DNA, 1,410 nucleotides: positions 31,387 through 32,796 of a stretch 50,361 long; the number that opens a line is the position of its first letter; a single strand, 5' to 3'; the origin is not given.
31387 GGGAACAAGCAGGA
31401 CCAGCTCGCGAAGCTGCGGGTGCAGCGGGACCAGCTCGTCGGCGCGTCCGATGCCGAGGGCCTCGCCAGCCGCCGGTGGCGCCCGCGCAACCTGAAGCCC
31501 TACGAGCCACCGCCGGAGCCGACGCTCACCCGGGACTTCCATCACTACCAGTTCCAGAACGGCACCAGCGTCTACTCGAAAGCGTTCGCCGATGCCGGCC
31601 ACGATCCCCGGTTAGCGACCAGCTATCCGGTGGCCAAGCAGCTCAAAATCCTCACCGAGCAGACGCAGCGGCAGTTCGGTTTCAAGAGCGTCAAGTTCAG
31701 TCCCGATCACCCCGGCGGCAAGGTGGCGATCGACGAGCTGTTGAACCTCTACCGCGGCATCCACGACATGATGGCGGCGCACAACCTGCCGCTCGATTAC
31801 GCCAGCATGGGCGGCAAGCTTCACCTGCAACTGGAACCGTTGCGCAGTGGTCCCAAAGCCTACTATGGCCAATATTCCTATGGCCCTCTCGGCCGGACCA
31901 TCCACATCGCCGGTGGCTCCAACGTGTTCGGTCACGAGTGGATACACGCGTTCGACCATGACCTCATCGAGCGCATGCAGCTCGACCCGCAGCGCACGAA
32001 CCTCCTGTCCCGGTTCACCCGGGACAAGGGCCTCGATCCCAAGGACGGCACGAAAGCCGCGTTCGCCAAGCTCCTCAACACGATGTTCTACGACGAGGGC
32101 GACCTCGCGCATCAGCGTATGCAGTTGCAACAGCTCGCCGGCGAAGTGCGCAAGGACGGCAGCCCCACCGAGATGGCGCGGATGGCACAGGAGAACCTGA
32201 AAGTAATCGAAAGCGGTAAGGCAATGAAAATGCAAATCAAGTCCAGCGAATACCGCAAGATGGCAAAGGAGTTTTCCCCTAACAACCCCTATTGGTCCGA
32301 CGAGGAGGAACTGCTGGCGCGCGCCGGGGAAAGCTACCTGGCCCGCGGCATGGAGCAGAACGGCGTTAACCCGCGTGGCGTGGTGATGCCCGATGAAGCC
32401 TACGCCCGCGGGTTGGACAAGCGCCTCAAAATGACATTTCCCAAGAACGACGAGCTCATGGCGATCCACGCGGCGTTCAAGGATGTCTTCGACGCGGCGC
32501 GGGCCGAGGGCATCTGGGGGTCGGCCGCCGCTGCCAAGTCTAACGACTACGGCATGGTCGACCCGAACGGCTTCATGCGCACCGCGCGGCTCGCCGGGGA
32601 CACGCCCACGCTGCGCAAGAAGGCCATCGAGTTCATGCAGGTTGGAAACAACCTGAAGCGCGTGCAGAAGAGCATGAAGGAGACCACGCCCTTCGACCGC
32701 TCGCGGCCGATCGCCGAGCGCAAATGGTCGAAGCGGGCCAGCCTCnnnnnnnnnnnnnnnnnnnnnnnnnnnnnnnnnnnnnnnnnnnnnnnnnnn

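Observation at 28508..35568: Transglycosylase split from a 2169-aa ejection protein that carries an HExxH zincin-like motif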

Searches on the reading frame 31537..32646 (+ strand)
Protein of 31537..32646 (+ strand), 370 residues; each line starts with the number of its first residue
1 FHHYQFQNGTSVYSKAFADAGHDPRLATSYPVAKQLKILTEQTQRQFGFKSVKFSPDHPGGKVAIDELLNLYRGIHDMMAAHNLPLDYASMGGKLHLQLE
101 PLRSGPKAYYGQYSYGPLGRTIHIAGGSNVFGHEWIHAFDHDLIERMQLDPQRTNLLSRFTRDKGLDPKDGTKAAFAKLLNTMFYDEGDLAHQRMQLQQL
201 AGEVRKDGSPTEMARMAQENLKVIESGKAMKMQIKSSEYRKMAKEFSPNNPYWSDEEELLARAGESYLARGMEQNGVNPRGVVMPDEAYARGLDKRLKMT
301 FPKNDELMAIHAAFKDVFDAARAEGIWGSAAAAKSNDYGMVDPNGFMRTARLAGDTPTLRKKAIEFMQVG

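Call 32: search_solved_structures(query=A1, max_evalue=10, show_alignments=3)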
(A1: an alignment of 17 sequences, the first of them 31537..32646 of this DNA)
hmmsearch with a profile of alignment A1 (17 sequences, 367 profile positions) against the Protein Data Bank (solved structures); distinct sequences matched with E-value up to 10: 0.

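Call 33: find_related_loci(query=A1, collection=viral_contigs, flank=10000)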
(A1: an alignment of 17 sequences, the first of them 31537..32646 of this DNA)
Query A1 (370 aa) in viral_contigs; peptide patterns used: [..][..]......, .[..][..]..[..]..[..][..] (x = any residue, [..] = any of these).
597 stretches matched a pattern (row limit reached: there are more); 253 encode a relative of the query (tblastn E <= 1e-3); the best 80 are kept; 78 distinct loci.
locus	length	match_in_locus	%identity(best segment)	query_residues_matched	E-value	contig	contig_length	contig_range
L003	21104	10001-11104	58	1-370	2e-140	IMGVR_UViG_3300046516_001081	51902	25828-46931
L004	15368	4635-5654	46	1-344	2e-85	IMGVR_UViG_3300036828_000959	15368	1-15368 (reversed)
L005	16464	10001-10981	46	1-326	1e-84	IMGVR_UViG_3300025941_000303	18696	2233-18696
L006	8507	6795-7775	45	1-326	1e-83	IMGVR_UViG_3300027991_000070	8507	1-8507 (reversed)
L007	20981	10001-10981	45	1-326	2e-83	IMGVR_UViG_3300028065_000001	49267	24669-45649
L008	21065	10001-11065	43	4-356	4e-82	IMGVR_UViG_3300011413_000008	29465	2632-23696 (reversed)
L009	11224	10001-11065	43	4-356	3e-82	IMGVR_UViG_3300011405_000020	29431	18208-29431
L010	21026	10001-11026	42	1-348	1e-80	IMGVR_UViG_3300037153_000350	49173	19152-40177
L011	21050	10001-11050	42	1-350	2e-74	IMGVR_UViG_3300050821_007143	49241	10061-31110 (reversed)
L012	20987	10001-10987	47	1-336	2e-92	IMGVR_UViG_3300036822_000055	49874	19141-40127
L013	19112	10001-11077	38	1-356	3e-68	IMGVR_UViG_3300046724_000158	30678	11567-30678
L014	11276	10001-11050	38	1-343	9e-62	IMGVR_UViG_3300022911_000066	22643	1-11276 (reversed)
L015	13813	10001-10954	40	6-328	8e-62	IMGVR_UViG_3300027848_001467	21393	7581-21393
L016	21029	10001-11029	36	3-350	5e-60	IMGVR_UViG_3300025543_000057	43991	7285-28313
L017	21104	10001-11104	35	4-354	2e-57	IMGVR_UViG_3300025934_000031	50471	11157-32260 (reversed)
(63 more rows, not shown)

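Call 48: predict_structure(alignment_id=A2)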
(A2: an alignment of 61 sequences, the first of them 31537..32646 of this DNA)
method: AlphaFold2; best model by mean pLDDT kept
length: 370 residues; sequences in the alignment: 61
mean_pLDDT: 91.4   pTM: 0.88
mean pLDDT of the five models: 91.4, 90.4, 90.3, 89.4, 87.7
residues with pLDDT >= 90: 303; 70-90: 30; 50-70: 33; < 50: 4
segments of 3 or more residues with pLDDT < 50: none
pLDDT, mean of each block of 10 residues (from residue 1): 71 86 95 98 98 97 95 96 97 98 95 95 96 98 95 93 96 98 97 97 98 98 96 96 97 97 98 93 93 90 95 98 91 72 57 64 60
secondary structure, 60 per line:
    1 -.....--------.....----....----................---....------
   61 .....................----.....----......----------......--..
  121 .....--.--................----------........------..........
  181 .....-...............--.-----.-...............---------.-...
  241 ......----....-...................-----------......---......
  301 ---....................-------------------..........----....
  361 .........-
elements in order: H2-5 H15-19 H24-27 H32-47 E51-54 H61-81 H86-90 E95-100 E111-116 E119-125 H131-146 H157-164 H171-184 H187-201 H212-226 H238-246 H251-254 H256-274 H286-291 H295-300 H304-323 H343-352 H357-369

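Call 50: fold_search(model_id=the predicted structure, library=pdb)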
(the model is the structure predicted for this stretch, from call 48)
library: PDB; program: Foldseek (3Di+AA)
matches with E <= 10: 157; with E <= 0.001: 0
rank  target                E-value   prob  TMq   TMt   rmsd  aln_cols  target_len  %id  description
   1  7z5g_C                1.4e-01  0.14  0.18  0.19  25.8       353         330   10  human apo MATCAP (released 2022-05-11)
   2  7z5g_D                1.5e-01  0.12  0.17  0.18  25.8       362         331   12  human apo MATCAP (released 2022-05-11)
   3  3uhj_H                1.6e-01  0.10  0.13  0.13  20.1       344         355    9  Crystal structure of a probable glycerol dehydrogenase from Sinorhizobium meliloti 1021 (released 2011-11-23)
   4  3uhj_D                1.9e-01  0.08  0.11  0.12  19.1       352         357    9  Crystal structure of a probable glycerol dehydrogenase from Sinorhizobium meliloti 1021 (released 2011-11-23)
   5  7z5g_A                2.1e-01  0.12  0.18  0.20  25.7       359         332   12  human apo MATCAP (released 2022-05-11)
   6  7z5g_B                2.2e-01  0.14  0.18  0.19  22.6       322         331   12  human apo MATCAP (released 2022-05-11)
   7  5xn8_A                2.2e-01  0.06  0.11  0.11  19.8       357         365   11  Structure of glycerol dehydrogenase crystallised as a contaminant (released 2017-06-07)
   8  7z6s_C                2.3e-01  0.12  0.17  0.18  21.8       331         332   13  MATCAP bound to a human 14 protofilament microtubule (released 2022-05-11)
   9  7pub_F6               4.3e-01  0.35  0.17  0.16  17.6       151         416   11  Late assembly intermediate of the Trypanosoma brucei mitoribosomal small subunit (released 2022-05-04)
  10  8k1g                  6.5e-01  0.06  0.13  0.14  19.8       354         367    9  Crystal structure of ethylene glycol-bound glycerol dehydrogenase from Klebsiella pneumoniae (released 2024-05-29)
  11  5im6_A                1.0e+00  0.08  0.10  0.19  18.6       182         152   12  Crystal structure of designed two-component self-assembling icosahedral cage I32-28 (released 2016-07-27)
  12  8b93_A                1.1e+00  0.03  0.06  0.08  22.7       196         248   15  Crystal structure of PPARG and NCOR2 with an inverse agonist (compound 15b) (released 2022-12-28)
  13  5xfa_E                1.3e+00  0.04  0.07  0.05  13.8        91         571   16  Crystal structure of NAD+-reducing [NiFe]-hydrogenase in the H2-reduced state (released 2017-08-23)
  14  6z74_A                1.3e+00  0.08  0.14  0.20  18.9       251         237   10  Structure of the transcriptional repressor Atu1419 (VanR) in complex with a fortuitous citrate from agrobacterium fabr (released 2020-12-02)
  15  6n1z_A                1.3e+00  0.03  0.12  0.07  20.9       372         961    9  Importin-9 bound to H2A-H2B (released 2019-03-20)
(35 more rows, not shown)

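Call 51: search_protein_families(library=pfam, alignment_id=A2, max_evalue=10)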
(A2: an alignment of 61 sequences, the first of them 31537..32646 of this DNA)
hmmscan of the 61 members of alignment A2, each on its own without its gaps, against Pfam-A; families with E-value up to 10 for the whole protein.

A. member 1, window:31537-32646:+ (370 aa): 1 family
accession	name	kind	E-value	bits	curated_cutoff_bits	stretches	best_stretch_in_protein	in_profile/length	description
PF18796.6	LPD1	-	3.6e-09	37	27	1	249-322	6-75/78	Large polyvalent protein-associated domain 1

B. families by the number of members that match (of 61 scanned): 54 families (the first 25 are shown)
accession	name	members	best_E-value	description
PF18796.6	LPD1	61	1.1e-21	Large polyvalent protein-associated domain 1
PF18799.6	LPD5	2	6e-14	Large polyvalent protein-associated domain 5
PF13351.11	DUF4099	2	0.013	Protein of unknown function (DUF4099)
PF01895.24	PhoU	2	0.015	PhoU domain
PF18331.6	PKHD_C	2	0.048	PKHD-type hydroxylase C-terminal domain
PF19962.4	EAD9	2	0.05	Effector-associated domain 9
PF23349.2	BBS7_hp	2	0.25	BBS7 hairpin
PF18232.7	Chalcone_N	1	0.0024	Chalcone isomerase N-terminal domain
PF14282.11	FlxA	1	0.013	FlxA-like protein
PF04028.18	DUF374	1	0.021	Domain of unknown function (DUF374)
PF13555.12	AAA_29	1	0.026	P-loop containing region of AAA domain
PF25764.1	KIF21A_4th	1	0.027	KIF21A-like domain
PF24487.1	NDC80_loop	1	0.027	Kinetochore protein NDC80 loop region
PF08898.15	DUF1843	1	0.03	Domain of unknown function (DUF1843)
PF15606.11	Ntox34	1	0.037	Bacterial toxin 34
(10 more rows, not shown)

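Call 53: fold_search(model_id=the predicted structure, library=viral)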
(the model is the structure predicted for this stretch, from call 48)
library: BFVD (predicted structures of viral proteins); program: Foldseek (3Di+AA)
matches with E <= 10: 265; with E <= 0.001: 5
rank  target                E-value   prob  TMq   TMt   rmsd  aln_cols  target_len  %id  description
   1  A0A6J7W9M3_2          2.4e-25  1.00  0.84  0.23   5.0       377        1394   28  Large polyvalent protein-associated domain-containing protein [uncultured Caudovirales phage]
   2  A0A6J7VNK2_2          1.2e-23  1.00  0.82  0.24   2.5       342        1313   27  Uncharacterized protein [uncultured Caudovirales phage]
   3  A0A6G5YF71            1.6e-09  1.00  0.54  0.22  10.9       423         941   17  (no name in the UniProt tables at hand)
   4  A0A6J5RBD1            1.8e-07  1.00  0.54  0.18  20.2       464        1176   16  Large polyvalent protein-associated domain-containing protein (Fragment) [uncultured Caudovirales phage]
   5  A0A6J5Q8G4            1.1e-06  1.00  0.45  0.29   8.4       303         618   14  Phage head morphogenesis domain containing protein [uncultured Caudovirales phage]
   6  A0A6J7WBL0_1          1.3e-03  0.63  0.17  0.10  21.3       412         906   13  ART-PolyVal-like domain-containing protein [uncultured Caudovirales phage]
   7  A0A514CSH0            1.8e-02  0.75  0.24  0.26  21.2       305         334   11  Uncharacterized protein [Achromobacter phage Motura]
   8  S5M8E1                3.0e-02  0.38  0.24  0.11  18.3       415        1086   11  Uncharacterized protein [Bacillus phage JL]
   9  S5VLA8                5.2e-02  0.99  0.41  0.23  15.3       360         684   12  (no name in the UniProt tables at hand)
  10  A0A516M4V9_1          1.1e-01  0.23  0.17  0.07  17.8       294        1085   11  (no name in the UniProt tables at hand)
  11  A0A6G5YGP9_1          1.4e-01  0.13  0.19  0.09  20.5       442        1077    9  (no name in the UniProt tables at hand)
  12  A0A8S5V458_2          1.7e-01  0.21  0.24  0.10  21.6       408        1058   14  PolyVal ADP-Ribosyltransferase [Myoviridae sp. ct8iP21]
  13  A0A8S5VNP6            1.8e-01  0.07  0.12  0.08  25.0       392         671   11  (no name in the UniProt tables at hand)
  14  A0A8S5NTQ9            2.0e-01  0.11  0.18  0.16  23.7       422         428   10  Uncharacterized protein [Myoviridae sp. cte5Z19]
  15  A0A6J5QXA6            2.2e-01  0.25  0.22  0.24  12.5       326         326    9  Uncharacterized protein [uncultured Caudovirales phage]
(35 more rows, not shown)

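Call 60: find_related_loci(query=A2, collection=genome_contigs, flank=10000)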
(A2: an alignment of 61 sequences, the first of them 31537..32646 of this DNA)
Query A2 (370 aa) in genome_contigs; peptide patterns used: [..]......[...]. (x = any residue, [..] = any of these).
600 stretches matched a pattern (row limit reached: there are more); 156 encode a relative of the query (tblastn E <= 1e-3); the best 80 are kept; 80 distinct loci.
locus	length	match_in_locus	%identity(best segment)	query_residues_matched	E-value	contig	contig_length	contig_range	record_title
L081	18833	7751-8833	30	11-342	2e-35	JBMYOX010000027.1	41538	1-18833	MAG: Pontibacterium sp. isolate ME_XS_2307_bin_3 ME_XS_2307_bin_3_26, whole genome shotgun sequence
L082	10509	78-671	31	128-318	7e-20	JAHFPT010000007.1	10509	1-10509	MAG: Novosphingobium sp. isolate nzgw533 NODE_9543_length_10510_cov_2.587641, whole genome shotgun sequence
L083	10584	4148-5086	28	44-332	2e-19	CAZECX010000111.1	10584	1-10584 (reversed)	MAG TPA_asm: uncultured Nitrospina sp. isolate binchicken_co46_167 genome assembly, contig: NODE_12234_length_10584_cov_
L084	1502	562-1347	27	38-324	2e-14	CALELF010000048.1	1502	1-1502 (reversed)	MAG TPA_asm: uncultured Synergistaceae bacterium isolate SRR6425801_bin.0_CONCOCT_v1.1_MAG genome assembly, contig: ERZ1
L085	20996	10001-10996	24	40-332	1e-9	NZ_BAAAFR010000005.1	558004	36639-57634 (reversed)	Psychrobacter aestuarii strain JCM 16343 sequence05, whole genome shotgun sequence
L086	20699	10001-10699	24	45-322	2e-9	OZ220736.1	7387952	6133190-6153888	MAG: Vicinamibacterales bacterium isolate e96e4bd8-36b5-4932-a7c8-d2011ef2eb69 genome assembly, chromosome: 1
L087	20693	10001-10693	24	38-319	2e-9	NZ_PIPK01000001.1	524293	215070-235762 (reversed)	Aliidiomarina maris strain CF12-14 contig1, whole genome shotgun sequence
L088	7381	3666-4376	26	47-319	4e-9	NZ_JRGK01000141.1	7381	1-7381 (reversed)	Aeromonas finlandensis strain 4287D contig141, whole genome shotgun sequence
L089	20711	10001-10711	27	47-319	4e-9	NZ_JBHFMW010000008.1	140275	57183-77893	Aeromonas sp. MdU4 strain Md14-U4 MdU4_R1_(paired)_trimmed_(paired)_contig_8, whole genome shotgun sequence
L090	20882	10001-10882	25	38-276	5e-9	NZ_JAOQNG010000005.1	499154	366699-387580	Azospirillum canadense strain DS2 Ga0486050_05, whole genome shotgun sequence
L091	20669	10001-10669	26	43-318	5e-9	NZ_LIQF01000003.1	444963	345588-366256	Marinomonas fungiae strain JCM 18476 DSM_18476_03, whole genome shotgun sequence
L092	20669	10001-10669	24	43-318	2e-8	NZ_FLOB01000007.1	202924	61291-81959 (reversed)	Marinomonas spartinae strain CECT 8886, whole genome shotgun sequence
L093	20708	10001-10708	25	38-324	4e-8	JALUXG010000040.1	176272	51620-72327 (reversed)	MAG: Rhodanobacteraceae bacterium isolate 131-447_metabat1_scaf2bin.020 131-447_scaffold_40_c1, whole genome shotgun seq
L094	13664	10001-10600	24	71-318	7e-8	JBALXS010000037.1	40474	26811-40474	MAG: Oceanospirillaceae bacterium isolate 9NakV-11 NODE_396_length_40474_cov_6.319182, whole genome shotgun sequence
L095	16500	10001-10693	24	38-324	5e-8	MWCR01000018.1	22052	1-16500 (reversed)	MAG: Parcubacteria group bacterium ADurb.Bin192 BWY14_contig000018, whole genome shotgun sequence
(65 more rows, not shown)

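Call 94: search_protein_representatives(alignment_id=A2)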
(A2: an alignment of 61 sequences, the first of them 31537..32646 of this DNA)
Query: 61 sequences, 362 profile positions. Proteins with E-value up to 0.001 (for the whole library): 6870; up to 1e-10: 5893; up to 1e-30: 3461. The best 150 are listed.
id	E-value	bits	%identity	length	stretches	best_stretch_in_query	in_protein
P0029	8.5e-127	439.8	-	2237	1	3-361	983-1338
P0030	1.5e-124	432.4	-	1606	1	3-361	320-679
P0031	1.7e-124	432.2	-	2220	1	2-356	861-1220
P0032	1.9e-123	428.8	-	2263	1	2-361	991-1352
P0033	4.5e-123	427.5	-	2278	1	2-360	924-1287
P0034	4.8e-123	427.5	-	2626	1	4-346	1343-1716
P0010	5.4e-123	427.3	-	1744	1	3-361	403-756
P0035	8.3e-123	426.7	-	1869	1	2-361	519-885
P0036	9.9e-123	426.4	-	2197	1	2-362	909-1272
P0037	1.3e-122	426.0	-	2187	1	2-361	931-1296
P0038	1.6e-122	425.8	-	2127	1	3-361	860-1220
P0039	1.7e-122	425.6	-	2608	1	3-360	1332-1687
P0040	4.1e-122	424.4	-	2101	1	2-361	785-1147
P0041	7.5e-122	423.5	-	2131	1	3-358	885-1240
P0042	4.1e-121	421.1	-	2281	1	2-353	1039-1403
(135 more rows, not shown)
